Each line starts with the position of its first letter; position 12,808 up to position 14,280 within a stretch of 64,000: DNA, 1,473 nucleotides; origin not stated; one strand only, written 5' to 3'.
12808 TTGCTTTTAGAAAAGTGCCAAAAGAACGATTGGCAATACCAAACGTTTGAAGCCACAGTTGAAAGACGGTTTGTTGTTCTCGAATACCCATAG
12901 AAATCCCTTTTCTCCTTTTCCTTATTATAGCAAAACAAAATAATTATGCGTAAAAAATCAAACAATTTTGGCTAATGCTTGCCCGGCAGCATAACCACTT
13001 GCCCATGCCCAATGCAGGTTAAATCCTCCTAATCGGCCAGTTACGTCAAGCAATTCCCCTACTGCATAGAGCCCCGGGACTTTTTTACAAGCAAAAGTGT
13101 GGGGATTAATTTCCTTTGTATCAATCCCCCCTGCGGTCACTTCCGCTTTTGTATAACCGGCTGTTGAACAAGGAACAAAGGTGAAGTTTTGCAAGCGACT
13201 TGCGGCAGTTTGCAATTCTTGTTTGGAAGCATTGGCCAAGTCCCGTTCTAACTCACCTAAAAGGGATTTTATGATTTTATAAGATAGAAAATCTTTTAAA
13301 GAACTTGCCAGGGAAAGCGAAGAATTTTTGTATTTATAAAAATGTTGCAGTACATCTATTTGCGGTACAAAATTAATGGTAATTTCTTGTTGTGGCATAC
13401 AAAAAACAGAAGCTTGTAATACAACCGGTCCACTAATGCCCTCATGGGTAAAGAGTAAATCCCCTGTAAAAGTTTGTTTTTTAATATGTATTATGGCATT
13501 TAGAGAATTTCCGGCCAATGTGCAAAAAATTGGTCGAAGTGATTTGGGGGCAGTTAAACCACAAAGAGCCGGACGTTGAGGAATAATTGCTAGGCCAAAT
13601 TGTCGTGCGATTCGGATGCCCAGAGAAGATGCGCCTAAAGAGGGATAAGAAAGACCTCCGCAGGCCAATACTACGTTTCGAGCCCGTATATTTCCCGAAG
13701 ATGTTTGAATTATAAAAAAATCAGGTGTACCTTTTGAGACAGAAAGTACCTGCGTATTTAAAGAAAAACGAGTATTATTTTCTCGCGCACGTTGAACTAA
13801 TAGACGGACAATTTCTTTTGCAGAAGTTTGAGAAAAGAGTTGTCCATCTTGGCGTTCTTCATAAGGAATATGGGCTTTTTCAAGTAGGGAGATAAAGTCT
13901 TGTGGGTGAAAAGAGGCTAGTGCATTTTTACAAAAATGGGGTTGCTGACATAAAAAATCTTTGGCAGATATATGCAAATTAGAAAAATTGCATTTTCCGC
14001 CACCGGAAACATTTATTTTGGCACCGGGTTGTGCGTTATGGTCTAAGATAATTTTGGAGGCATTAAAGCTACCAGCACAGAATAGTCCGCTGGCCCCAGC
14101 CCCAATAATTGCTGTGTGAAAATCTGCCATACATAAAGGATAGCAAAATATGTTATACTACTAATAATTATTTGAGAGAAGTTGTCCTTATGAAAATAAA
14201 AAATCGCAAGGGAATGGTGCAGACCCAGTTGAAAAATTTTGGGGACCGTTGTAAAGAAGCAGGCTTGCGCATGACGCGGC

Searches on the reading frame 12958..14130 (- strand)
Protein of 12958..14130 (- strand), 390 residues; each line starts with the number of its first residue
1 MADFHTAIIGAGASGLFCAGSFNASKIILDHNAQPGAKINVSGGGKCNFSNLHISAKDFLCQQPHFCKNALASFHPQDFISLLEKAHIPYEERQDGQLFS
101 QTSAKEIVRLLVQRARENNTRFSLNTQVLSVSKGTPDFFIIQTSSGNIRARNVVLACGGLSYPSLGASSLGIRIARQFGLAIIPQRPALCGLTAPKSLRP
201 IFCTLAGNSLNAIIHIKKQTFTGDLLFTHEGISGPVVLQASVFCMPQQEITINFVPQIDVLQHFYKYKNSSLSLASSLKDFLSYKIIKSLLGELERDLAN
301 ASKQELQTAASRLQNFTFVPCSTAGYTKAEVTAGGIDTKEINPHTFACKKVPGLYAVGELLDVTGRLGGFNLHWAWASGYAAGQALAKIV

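Call 58: search_protein_families(library=pfam, proteins=[window:12958-14130:-], max_evalue=0.001)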
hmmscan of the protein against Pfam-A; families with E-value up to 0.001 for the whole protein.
window:12958-14130:- (390 aa): 5 families
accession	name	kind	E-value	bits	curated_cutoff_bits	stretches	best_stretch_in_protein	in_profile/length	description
PF03486.20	HI0933_like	-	1.4e-76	257.6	50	1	5-384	2-243/244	HI0933-like protein Rossmann domain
PF22780.1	HI0933_like_1st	-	5.2e-28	98.4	27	1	186-331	1-165/165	HI0933-like protein barrel and H2TH domain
PF13738.12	Pyr_redox_3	-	3.4e-08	33.5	30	1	102-165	78-140/305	Pyridine nucleotide-disulphide oxidoreductase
PF00890.30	FAD_binding_2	-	2.2e-06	27.6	20.4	0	330-364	367-400/414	FAD binding domain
PF01266.30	DAO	-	2.5e-05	24.4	27.9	0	103-171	147-214/353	FAD dependent oxidoreductase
